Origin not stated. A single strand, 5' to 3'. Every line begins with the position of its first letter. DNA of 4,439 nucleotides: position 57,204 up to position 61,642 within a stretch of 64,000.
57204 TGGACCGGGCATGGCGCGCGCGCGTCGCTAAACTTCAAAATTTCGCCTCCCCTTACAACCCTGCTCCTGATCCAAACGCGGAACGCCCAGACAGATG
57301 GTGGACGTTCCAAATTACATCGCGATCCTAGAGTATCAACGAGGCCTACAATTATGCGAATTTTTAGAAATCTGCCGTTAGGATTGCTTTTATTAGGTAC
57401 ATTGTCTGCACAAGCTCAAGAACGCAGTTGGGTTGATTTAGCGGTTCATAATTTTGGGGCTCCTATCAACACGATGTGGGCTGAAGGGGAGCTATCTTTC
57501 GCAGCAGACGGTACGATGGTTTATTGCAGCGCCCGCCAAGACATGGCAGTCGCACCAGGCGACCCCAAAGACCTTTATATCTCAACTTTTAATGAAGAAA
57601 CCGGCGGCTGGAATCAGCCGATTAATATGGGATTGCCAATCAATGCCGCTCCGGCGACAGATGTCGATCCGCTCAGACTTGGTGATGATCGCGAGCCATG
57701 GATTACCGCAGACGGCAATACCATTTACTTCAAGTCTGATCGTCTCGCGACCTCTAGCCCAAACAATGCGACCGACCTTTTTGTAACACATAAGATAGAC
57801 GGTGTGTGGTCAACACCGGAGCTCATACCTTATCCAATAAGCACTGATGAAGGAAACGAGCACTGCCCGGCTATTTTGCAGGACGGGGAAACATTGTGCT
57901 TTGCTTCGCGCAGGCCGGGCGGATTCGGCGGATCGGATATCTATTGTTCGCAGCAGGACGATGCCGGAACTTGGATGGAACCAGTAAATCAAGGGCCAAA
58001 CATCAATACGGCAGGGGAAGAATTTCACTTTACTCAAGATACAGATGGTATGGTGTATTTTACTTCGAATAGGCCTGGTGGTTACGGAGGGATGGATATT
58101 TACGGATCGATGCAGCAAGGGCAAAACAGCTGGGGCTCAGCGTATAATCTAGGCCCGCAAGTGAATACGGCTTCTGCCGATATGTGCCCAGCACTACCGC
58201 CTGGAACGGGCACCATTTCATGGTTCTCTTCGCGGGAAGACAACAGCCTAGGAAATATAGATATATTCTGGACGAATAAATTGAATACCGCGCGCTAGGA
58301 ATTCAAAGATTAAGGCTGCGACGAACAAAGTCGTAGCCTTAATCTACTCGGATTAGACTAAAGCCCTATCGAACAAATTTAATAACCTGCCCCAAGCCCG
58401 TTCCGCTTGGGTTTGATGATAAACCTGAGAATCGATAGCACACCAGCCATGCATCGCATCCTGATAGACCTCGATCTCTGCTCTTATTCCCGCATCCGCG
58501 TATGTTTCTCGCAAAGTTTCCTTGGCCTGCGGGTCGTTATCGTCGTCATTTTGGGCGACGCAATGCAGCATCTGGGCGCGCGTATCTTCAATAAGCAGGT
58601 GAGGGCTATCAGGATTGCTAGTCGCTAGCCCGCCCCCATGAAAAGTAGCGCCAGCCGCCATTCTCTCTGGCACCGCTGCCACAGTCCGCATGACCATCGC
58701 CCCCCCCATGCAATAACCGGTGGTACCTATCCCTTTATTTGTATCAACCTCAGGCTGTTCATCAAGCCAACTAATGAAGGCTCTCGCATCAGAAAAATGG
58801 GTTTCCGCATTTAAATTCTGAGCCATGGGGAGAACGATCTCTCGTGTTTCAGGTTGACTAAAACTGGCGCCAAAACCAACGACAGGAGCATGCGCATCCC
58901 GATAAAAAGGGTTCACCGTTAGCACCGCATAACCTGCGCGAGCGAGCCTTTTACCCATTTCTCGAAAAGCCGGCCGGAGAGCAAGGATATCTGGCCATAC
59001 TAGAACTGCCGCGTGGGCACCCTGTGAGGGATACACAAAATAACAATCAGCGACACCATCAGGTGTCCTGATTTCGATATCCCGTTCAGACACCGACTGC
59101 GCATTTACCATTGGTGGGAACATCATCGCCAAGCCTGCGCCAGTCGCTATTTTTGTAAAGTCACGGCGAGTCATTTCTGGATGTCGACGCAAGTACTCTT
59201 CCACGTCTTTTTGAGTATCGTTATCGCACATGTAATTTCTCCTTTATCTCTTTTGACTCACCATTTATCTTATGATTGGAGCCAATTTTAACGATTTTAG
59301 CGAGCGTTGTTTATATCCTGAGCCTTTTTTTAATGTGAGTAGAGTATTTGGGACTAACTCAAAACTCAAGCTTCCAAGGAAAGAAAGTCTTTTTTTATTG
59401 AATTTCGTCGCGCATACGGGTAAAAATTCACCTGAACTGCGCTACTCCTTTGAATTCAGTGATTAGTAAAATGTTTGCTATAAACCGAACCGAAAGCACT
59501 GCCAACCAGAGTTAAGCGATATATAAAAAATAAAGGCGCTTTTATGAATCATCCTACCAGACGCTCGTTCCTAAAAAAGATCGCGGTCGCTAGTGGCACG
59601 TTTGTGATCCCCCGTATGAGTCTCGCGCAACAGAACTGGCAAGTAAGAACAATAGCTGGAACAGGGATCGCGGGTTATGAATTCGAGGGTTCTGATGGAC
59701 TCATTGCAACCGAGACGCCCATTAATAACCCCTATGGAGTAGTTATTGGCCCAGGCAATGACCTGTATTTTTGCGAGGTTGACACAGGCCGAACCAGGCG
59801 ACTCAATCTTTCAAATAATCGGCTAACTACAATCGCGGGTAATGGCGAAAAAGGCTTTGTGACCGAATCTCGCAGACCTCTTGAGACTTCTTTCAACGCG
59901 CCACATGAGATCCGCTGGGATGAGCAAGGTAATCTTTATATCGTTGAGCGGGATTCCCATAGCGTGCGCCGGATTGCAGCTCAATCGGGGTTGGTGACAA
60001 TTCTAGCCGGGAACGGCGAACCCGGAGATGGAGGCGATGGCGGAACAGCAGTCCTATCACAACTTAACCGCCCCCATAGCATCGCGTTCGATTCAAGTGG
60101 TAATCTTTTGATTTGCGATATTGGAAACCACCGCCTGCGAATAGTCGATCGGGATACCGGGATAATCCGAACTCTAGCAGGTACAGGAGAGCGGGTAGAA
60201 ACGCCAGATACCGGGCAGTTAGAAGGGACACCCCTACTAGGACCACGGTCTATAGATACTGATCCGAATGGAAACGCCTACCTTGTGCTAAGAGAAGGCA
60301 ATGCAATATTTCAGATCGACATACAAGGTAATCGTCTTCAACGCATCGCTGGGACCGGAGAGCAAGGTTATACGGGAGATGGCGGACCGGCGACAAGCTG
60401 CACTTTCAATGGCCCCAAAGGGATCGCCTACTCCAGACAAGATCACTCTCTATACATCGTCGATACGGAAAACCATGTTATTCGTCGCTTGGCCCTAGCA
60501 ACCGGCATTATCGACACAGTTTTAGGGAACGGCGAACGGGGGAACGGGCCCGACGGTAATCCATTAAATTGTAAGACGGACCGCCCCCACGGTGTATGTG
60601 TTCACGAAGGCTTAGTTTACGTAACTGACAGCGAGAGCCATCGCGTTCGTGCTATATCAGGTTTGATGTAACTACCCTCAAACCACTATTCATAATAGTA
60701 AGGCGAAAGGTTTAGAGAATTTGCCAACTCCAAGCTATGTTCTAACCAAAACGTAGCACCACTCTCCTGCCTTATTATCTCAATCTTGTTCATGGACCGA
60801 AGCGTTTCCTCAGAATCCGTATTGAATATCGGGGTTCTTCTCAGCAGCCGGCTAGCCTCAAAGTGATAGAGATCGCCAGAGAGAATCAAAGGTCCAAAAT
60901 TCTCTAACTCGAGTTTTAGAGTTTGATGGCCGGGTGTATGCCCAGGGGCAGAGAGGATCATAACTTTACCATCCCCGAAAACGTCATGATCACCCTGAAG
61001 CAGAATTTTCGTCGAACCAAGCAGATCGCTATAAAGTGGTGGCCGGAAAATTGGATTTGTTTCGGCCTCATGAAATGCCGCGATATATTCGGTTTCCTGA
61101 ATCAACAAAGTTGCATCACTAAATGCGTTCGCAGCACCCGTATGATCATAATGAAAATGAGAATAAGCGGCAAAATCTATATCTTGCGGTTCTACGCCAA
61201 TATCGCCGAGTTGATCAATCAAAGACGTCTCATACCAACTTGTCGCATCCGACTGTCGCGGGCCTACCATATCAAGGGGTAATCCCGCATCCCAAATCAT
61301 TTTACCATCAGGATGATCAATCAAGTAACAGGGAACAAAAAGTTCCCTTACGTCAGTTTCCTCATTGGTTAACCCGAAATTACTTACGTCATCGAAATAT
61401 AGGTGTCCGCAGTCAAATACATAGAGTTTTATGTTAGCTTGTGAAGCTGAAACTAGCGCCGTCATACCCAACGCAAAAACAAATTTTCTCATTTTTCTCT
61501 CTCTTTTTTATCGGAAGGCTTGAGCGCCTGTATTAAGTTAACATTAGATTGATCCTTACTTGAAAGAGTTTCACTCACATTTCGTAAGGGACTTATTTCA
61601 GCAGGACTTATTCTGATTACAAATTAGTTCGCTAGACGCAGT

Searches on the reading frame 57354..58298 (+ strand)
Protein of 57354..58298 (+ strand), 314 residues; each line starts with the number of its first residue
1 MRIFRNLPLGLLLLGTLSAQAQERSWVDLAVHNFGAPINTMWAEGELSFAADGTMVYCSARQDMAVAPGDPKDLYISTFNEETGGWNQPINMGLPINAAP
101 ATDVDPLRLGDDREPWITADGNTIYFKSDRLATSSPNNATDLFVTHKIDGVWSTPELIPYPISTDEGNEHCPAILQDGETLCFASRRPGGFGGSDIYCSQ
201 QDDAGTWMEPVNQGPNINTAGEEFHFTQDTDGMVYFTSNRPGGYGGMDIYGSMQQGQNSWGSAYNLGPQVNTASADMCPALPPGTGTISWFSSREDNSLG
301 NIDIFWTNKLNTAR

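Call 55: search_protein_families(library=pfam, proteins=[window:57354-58298:+], max_evalue=0.0001)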
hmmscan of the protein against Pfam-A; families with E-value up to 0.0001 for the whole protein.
window:57354-58298:+ (314 aa): 1 family
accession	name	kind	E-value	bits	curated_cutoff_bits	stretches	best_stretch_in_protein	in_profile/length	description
PF07676.18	PD40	-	2.4e-19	69.2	20.9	1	164-197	6-37/38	WD40-like Beta Propeller Repeat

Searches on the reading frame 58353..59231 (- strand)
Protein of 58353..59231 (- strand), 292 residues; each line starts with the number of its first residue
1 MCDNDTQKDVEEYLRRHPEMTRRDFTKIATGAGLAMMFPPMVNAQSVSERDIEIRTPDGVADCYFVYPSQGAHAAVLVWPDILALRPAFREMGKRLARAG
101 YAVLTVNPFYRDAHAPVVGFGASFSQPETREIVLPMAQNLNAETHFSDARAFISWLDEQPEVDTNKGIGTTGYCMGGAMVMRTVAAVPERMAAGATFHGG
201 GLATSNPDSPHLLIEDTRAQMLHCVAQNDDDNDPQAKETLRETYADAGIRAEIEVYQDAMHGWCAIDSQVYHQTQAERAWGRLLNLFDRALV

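Call 94: search_protein_families(library=pfam, proteins=[window:58353-59231:-], max_evalue=0.0001)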
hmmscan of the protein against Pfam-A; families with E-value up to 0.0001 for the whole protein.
window:58353-59231:- (292 aa): 1 family
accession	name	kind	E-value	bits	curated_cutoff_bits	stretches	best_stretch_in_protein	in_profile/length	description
PF01738.24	DLH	-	2.9e-34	119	21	1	64-290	4-216/217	Dienelactone hydrolase family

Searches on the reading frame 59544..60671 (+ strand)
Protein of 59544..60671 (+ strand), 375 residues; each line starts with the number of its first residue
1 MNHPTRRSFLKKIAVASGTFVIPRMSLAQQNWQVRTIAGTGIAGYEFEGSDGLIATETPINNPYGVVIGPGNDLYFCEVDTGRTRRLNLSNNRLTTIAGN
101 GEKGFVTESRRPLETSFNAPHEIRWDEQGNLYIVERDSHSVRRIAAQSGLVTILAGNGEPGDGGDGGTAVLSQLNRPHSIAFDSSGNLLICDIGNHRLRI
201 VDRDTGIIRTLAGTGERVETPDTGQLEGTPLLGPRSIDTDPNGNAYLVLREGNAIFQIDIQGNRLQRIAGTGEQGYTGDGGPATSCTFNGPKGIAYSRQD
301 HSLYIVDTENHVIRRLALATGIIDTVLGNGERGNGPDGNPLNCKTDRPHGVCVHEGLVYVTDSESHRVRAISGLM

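Call 94: search_protein_families(library=pfam, proteins=[window:59544-60671:+], max_evalue=0.0001)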
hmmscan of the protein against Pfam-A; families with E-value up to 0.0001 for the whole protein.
window:59544-60671:+ (375 aa): 6 families
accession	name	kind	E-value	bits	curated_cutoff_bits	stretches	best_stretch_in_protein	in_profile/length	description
PF01436.27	NHL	-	6.1e-24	83.3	20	2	346-369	2-26/28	NHL repeat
PF25021.1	TEN_NHL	-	8.4e-19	68.2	27.1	2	273-345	126-191/357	Teneurin NHL domain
PF22701.2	Mala_s_1-like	-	1.1e-07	32.3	27.5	0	232-316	88-166/195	Mal s 1 allergenic protein-like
PF06739.17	SBBP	-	4.5e-06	27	20.5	0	234-247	15-28/38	Beta-propeller repeat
PF08450.18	SGL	-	2.6e-05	24.4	26.3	0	88-269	66-221/246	SMP-30/Gluconolactonase/LRE-like region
PF24684.1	Vgb_lyase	-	4.3e-05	22.9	50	0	56-89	92-125/290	Virginiamycin B lyase family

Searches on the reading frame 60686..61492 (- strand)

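Call 94: search_protein_families(library=pfam, proteins=[window:60686-61492:-], max_evalue=0.0001)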
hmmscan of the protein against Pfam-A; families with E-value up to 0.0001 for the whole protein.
window:60686-61492:- (268 aa): 1 family
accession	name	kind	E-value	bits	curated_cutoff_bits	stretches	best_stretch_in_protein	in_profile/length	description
PF00753.33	Lactamase_B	-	1.3e-15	58.3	22.7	1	50-237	3-184/196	Metallo-beta-lactamase superfamily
